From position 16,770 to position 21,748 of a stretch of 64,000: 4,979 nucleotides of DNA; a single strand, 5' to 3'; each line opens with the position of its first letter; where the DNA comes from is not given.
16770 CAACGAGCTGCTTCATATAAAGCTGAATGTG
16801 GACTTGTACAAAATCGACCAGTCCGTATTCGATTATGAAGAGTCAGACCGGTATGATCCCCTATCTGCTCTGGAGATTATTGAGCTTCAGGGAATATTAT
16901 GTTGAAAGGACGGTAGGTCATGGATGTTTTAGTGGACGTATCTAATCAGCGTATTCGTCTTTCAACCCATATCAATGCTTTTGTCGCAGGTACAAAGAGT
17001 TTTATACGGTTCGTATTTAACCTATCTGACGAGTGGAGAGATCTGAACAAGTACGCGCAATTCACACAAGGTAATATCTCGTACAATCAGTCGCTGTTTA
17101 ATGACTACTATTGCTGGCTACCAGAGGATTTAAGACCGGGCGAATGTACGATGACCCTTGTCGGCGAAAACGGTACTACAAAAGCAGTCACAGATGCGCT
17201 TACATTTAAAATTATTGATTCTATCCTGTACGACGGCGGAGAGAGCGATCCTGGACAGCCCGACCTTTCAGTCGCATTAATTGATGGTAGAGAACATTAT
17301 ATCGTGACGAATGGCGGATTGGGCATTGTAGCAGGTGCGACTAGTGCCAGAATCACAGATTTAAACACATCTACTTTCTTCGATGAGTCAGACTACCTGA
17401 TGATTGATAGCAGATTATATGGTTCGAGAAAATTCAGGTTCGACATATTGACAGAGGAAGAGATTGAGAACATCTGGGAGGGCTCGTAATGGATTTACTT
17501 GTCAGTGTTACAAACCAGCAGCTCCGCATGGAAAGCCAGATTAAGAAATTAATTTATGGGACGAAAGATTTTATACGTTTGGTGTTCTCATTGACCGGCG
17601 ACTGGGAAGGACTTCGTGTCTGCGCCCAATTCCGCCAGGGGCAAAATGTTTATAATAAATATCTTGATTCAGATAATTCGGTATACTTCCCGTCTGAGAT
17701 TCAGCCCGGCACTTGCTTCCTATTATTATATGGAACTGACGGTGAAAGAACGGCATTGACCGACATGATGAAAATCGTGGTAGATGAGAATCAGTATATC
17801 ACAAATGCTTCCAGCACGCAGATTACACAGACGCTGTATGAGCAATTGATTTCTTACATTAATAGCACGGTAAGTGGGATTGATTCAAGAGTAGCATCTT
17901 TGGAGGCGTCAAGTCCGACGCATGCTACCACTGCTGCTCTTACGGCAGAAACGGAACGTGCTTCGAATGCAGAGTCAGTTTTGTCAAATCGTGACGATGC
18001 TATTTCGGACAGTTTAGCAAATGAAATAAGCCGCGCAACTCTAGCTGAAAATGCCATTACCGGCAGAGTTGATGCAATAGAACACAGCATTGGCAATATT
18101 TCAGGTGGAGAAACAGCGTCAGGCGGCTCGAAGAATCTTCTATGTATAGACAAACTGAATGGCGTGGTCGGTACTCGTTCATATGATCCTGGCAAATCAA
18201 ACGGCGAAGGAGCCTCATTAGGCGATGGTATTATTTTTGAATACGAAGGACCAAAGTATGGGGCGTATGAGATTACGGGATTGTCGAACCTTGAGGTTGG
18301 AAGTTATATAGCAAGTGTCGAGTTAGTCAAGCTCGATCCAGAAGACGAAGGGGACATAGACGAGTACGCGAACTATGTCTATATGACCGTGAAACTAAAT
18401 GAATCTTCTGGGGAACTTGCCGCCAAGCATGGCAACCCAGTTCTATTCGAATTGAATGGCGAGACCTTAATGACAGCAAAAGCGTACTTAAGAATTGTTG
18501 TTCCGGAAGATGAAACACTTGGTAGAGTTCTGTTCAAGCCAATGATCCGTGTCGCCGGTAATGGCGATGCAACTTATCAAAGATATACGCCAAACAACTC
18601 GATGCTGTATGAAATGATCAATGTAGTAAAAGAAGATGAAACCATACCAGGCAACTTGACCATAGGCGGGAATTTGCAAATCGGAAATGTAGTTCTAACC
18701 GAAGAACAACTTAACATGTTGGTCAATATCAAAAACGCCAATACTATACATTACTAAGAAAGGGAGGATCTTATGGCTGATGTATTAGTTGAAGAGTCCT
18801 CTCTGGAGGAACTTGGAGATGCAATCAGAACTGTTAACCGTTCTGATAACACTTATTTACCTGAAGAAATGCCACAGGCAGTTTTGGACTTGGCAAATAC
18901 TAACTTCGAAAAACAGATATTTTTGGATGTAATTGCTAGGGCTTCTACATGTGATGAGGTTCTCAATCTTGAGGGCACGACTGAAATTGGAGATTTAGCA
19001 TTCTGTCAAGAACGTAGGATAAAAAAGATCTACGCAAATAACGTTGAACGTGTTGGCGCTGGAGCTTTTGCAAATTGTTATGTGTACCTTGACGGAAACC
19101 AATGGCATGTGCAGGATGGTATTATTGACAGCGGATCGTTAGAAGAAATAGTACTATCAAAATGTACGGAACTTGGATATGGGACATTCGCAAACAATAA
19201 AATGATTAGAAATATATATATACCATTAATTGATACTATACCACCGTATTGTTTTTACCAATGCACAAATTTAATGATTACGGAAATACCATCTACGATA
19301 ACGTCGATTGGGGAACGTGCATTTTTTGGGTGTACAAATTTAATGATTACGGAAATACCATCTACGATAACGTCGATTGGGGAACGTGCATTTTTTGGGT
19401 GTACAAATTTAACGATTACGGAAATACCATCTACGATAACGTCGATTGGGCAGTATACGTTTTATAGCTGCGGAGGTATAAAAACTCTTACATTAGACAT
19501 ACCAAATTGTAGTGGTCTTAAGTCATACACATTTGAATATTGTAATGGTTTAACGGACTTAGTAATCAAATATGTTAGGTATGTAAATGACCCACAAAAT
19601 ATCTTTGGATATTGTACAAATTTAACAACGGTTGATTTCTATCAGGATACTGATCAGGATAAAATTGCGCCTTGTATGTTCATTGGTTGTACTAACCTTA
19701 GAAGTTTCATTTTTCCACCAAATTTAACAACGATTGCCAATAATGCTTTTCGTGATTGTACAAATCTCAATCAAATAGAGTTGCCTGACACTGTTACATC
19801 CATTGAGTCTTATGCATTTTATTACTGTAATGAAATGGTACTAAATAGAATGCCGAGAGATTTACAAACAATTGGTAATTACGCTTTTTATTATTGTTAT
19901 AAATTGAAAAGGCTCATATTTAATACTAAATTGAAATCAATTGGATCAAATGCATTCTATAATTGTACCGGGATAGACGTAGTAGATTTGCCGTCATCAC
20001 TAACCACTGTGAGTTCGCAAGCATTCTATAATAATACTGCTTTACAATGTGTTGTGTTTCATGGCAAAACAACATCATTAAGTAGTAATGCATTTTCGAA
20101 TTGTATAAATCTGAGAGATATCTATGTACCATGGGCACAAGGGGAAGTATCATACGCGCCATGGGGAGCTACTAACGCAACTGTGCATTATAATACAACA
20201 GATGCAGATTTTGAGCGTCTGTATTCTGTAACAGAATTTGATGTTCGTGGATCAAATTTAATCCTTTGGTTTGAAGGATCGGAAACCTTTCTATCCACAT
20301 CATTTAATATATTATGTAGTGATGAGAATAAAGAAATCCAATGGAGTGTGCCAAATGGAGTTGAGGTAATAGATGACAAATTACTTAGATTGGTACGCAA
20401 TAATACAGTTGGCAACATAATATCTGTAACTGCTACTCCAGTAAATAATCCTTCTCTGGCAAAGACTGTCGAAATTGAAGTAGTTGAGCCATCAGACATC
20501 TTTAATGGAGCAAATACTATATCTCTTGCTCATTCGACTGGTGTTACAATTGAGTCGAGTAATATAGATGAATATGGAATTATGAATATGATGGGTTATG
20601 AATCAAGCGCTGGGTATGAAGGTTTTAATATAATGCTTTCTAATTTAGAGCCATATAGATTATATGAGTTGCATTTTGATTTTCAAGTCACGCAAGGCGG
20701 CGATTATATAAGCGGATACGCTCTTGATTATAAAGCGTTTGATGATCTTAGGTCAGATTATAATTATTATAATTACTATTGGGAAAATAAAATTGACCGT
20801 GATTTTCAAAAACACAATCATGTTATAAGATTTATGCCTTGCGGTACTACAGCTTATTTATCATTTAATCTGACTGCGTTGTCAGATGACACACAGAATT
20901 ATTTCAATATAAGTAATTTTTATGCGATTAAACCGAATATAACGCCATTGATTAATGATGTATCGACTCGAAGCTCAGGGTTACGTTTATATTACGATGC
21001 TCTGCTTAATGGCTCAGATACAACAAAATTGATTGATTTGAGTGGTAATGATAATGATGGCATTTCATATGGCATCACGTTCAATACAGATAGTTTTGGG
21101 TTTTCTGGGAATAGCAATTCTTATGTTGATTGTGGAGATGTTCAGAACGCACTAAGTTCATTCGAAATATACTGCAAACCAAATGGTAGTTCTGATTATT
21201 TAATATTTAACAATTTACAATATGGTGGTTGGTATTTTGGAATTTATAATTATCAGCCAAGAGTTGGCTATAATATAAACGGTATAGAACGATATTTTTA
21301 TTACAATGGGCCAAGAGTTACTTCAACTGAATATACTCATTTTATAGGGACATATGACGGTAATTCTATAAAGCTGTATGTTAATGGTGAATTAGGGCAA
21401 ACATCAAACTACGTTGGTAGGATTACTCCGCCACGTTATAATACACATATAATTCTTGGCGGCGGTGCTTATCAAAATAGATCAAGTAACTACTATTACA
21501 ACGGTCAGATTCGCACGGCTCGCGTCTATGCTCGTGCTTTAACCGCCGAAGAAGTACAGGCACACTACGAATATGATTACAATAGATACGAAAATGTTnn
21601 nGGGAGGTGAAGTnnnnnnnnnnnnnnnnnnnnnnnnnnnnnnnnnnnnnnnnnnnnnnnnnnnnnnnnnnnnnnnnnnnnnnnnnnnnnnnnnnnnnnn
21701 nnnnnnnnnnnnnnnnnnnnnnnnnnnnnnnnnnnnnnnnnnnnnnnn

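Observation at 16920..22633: Cassette of three paralogous proteins with a shared ~110-aa N-terminal domain and unrelated C-termini, flanking an LRR-lectin protein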

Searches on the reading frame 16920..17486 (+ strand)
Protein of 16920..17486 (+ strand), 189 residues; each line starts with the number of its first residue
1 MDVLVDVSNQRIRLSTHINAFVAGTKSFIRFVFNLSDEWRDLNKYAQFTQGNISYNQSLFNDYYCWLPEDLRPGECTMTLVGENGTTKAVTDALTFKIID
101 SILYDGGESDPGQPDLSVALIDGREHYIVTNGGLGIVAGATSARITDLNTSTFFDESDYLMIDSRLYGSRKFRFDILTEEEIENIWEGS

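Call 7: search_protein_families(library=pfam, proteins=[window:16920-17486:+], max_evalue=0.01)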
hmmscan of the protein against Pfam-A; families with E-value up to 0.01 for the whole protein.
window:16920-17486:+ (189 aa): 0 families

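Call 8: search_protein_families(library=phrogs, proteins=[window:16920-17486:+], max_evalue=0.01)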
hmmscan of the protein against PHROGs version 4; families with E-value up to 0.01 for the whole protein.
window:16920-17486:+ (189 aa): 2 families
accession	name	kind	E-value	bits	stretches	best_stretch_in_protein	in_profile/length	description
phrog_25979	-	unknown function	4.4e-09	36.6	1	26-120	24-125/521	-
phrog_19695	-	unknown function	7.2e-09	37.1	1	7-121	8-124/164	-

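Call 18: search_protein_families(library=pfam, proteins=[window:16920-17486:+], max_evalue=10)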
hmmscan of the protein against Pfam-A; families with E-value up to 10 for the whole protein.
window:16920-17486:+ (189 aa): 0 families

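Call 72: search_protein_families(library=ncbifam, proteins=[window:16920-17486:+], max_evalue=0.01)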
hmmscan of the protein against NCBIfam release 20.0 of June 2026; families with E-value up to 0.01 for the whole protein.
window:16920-17486:+ (189 aa): 0 families

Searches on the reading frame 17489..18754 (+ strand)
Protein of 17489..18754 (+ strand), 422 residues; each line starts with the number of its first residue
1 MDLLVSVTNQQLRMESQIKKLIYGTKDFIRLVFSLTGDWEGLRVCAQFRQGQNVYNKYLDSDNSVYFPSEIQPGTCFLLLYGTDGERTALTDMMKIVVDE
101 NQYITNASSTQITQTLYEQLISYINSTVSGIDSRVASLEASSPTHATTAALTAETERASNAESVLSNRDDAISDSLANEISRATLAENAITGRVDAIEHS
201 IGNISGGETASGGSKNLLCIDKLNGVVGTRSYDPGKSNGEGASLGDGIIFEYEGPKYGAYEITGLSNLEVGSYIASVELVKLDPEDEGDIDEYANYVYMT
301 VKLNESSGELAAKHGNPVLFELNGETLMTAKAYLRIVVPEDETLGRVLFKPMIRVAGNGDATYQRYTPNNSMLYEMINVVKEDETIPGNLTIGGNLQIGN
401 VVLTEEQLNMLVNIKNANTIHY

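Call 7: search_protein_families(library=pfam, proteins=[window:17489-18754:+], max_evalue=0.01)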
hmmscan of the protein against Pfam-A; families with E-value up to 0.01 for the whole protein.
window:17489-18754:+ (422 aa): 0 families

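Call 8: search_protein_families(library=phrogs, proteins=[window:17489-18754:+], max_evalue=0.01)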
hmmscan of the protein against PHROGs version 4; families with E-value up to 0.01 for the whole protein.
window:17489-18754:+ (422 aa): 3 families
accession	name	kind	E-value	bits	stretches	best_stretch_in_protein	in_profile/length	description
phrog_25979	-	unknown function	5.8e-07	29.6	1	27-132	25-138/521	-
phrog_19695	-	unknown function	8.8e-07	30.3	1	5-127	6-130/164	-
phrog_972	-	tail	0.0047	15.7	1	341-412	1169-1240/1246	tail fiber protein proximal subunit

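Call 13: search_solved_structures(query=window:17489-18754:+, max_evalue=1)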
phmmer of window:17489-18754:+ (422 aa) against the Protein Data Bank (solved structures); distinct sequences matched with E-value up to 1: 1.
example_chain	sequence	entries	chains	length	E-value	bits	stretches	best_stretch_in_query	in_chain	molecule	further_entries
2ppl_A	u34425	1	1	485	0.98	11.5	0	228-291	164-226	Pancreatic lipase-related protein 1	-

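Call 18: search_protein_families(library=pfam, proteins=[window:17489-18754:+], max_evalue=10)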
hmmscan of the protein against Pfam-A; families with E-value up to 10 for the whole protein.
window:17489-18754:+ (422 aa): 0 families

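Call 29: find_homologous_proteins(query=window:17489-18754:+, max_evalue=0.001)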
Query window:17489-18754:+ (422 aa): 4 proteins with E <= 0.001 among 6919 candidates.
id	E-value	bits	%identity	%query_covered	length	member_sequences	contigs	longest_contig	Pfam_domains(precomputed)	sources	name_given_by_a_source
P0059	1.1e-255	866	92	100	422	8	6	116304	-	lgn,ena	-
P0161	1.7e-182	625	71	91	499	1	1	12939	-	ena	-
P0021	2.3e-47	180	49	45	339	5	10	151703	-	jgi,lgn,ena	-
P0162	9.9e-26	109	39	32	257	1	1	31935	-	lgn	-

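Call 42: find_encoding_contigs(protein=P0161, flank=10000, max_places=3)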
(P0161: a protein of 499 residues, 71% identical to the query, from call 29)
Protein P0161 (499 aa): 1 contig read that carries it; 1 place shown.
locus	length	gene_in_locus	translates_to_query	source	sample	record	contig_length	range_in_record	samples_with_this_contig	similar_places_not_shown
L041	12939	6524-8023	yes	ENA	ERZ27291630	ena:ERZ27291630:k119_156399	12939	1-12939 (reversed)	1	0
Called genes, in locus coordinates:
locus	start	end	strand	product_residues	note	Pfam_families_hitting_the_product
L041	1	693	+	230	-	?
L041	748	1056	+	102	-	-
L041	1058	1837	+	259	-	PF20195:DUF6558, PF20753:DUF6558_C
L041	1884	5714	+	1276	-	PF13884:Peptidase_S74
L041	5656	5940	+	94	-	-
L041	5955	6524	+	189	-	-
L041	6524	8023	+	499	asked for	-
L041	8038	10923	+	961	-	PF13306:LRR_5, PF13855:LRR_8 (faint), PF13306:LRR_5, PF13385:Laminin_G_3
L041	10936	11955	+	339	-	-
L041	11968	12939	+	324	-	?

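Call 45: predict_structure(alignment_id=A5)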
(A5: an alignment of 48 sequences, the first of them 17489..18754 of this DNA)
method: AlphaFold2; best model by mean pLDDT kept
length: 422 residues; sequences in the alignment: 48
mean_pLDDT: 64.4   pTM: 0.32
mean pLDDT of the five models: 64.4, 63.0, 62.6, 61.1, 59.9
residues with pLDDT >= 90: 127; 70-90: 65; 50-70: 51; < 50: 179
segments of 3 or more residues with pLDDT < 50: 108-111, 206-223, 225-277, 293-304, 306-323, 332-391, 415-422
pLDDT, mean of each block of 10 residues (from residue 1): 95 92 87 97 98 97 96 97 97 96 59 64 88 79 68 90 93 95 93 83 56 42 43 33 30 35 41 44 61 41 41 42 47 43 33 32 32 26 36 67 76 46 30
secondary structure, 60 per line:
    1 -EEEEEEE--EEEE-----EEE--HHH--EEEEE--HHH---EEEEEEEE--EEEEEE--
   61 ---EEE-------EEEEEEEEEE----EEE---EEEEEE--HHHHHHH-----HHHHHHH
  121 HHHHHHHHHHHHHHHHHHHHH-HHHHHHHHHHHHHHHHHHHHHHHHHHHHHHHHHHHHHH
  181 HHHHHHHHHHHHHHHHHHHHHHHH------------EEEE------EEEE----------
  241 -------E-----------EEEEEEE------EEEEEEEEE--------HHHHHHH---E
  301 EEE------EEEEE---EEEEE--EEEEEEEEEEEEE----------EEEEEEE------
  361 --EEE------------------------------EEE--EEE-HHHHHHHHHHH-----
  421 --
elements in order: E2-8 E11-14 E20-22 E30-34 E43-50 E53-58 E64-66 E74-83 E88-90 E94-99 H102-108 H114-141 H143-204 E217-220 E227-230 E260-266 E273-281 H290-296 E300-303 E310-314 E318-322 E325-337 E348-354 E363-365 E396-398 E401-403 H405-415

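Call 48: fold_search(model_id=the predicted structure, library=pdb)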
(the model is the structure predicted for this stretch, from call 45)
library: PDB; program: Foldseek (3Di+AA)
matches with E <= 10: 1205; with E <= 0.001: 0
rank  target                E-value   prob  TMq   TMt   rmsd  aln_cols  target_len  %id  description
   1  9m8o_P                2.1e-03  1.00  0.21  0.47   7.6       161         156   10  Cryo-EM structure of bacteriophage NF5 baseplate (released 2025-12-17)
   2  9m8o_Q                2.4e-03  1.00  0.19  0.46  12.1       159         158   12  Cryo-EM structure of bacteriophage NF5 baseplate (released 2025-12-17)
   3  6v8i_AK               2.6e-03  1.00  0.18  0.37  15.0       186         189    9  Composite atomic model of the Staphylococcus aureus phage 80alpha baseplate (released 2020-03-04)
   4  6v8i_AJ               1.0e-02  1.00  0.20  0.42   7.3       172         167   12  Composite atomic model of the Staphylococcus aureus phage 80alpha baseplate (released 2020-03-04)
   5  8gtd_M                1.1e-02  1.00  0.16  0.34  12.6       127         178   12  Cryo-EM model of the marine siphophage vB_DshS-R4C portal-adaptor complex (released 2023-07-12)
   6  6v8i_AM               1.5e-02  1.00  0.18  0.50   5.1       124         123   10  Composite atomic model of the Staphylococcus aureus phage 80alpha baseplate (released 2020-03-04)
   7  8jj5_B                1.9e-02  0.99  0.13  0.35  19.1       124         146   13  Porcine uroplakin complex (released 2023-06-14)
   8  6v8i_AN               2.0e-02  1.00  0.17  0.51   5.6       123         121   14  Composite atomic model of the Staphylococcus aureus phage 80alpha baseplate (released 2020-03-04)
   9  1q38_MODEL_1_A        6.0e-02  0.93  0.12  0.43   5.4        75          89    8  Anastellin (released 2003-11-04)
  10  6sws_C                7.1e-02  0.99  0.16  0.54   8.3       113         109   15  The DBB dimerization domain of B-cell adaptor for PI3K (BCAP) is required for down regulation of inflammatory signalli (released 2020-02-19)
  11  9gpe_A                8.3e-02  0.99  0.11  0.08  11.7        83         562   16  ManDH5 E303Q in complex with mannotetraose after co-crystalliztion with mannotetraose at 1.6 angstroms resolution a be (released 2025-09-17)
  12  7lhk_A                8.3e-02  0.51  0.11  0.15  14.1       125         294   11  High-Resolution Crystal Structure of a Lipin/Pah Phosphatidic Acid Phosphatase (released 2022-02-23)
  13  4z29_B                8.8e-02  0.98  0.16  0.35   3.7        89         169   16  Crystal structure of the magnetobacterial protein MtxA C-terminal domain (released 2015-06-03)
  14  1x5x_MODEL_1_A        1.0e-01  0.92  0.14  0.45   7.9       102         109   11  Solution structure of the fibronectin type-III domain of human fibronectin type III domain containing protein  (released 2005-11-17)
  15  4s3p_B                1.1e-01  0.89  0.13  0.09   6.4        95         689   14  Amylomaltase MalQ from Escherichia coli, apo structure (released 2015-07-08)
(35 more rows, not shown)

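Call 72: search_protein_families(library=ncbifam, proteins=[window:17489-18754:+], max_evalue=0.01)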
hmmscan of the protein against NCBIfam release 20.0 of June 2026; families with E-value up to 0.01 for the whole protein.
window:17489-18754:+ (422 aa): 0 families

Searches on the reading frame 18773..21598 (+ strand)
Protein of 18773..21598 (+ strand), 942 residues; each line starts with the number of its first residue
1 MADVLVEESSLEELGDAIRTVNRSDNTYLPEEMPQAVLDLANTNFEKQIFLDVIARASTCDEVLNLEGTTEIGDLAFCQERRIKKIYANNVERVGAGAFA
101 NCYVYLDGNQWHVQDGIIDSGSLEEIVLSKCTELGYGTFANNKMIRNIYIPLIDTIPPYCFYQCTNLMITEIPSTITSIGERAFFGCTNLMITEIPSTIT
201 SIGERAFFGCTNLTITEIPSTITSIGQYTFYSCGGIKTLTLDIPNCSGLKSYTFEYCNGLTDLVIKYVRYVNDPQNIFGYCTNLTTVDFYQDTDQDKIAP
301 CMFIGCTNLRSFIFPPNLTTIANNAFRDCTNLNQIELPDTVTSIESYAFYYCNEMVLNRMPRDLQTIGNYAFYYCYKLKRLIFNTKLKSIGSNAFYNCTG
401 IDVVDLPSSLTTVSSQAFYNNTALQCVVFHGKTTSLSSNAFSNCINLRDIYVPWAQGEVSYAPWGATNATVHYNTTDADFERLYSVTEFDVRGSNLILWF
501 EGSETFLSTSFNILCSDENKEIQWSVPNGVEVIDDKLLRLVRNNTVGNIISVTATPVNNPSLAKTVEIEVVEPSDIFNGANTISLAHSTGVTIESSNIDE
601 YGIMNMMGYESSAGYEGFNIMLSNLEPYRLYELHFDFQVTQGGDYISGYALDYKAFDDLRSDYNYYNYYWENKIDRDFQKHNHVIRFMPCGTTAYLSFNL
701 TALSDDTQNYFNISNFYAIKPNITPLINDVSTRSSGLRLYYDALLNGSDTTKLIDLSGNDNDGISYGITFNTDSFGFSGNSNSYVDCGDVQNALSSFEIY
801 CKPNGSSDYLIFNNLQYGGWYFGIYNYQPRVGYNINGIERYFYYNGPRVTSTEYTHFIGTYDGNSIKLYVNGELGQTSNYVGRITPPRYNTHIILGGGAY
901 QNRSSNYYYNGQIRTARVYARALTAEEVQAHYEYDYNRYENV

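Call 7: search_protein_families(library=pfam, proteins=[window:18773-21598:+], max_evalue=0.01)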
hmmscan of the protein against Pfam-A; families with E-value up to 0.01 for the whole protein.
window:18773-21598:+ (942 aa): 4 families
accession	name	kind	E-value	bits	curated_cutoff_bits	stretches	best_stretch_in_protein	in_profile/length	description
PF13306.12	LRR_5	-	1.6e-80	267.6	27.7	4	155-285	2-127/127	BspA type Leucine rich repeat region (6 copies)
PF13385.13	Laminin_G_3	-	1.4e-18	67.9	27.6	1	789-929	13-151/151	Concanavalin A-like lectin/glucanases superfamily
PF13855.12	LRR_8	-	3.3e-12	46.4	27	0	384-425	10-52/61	Leucine rich repeat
PF02973.23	Sialidase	-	6.9e-05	22.9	26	1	863-930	116-183/189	Sialidase, N-terminal domain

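Call 8: search_protein_families(library=phrogs, proteins=[window:18773-21598:+], max_evalue=0.01)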
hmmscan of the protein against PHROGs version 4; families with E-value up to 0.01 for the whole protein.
window:18773-21598:+ (942 aa): 4 families
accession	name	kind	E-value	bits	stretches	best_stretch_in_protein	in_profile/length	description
phrog_35892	-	unknown function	2.3e-39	135.8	3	276-450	93-263/1181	-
phrog_18805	-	unknown function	1e-35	124.5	3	301-431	273-407/457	-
phrog_17347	-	unknown function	2.8e-10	41.4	1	773-933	46-206/312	-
phrog_29123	-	unknown function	0.0015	18.2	0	6-44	6-44/459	-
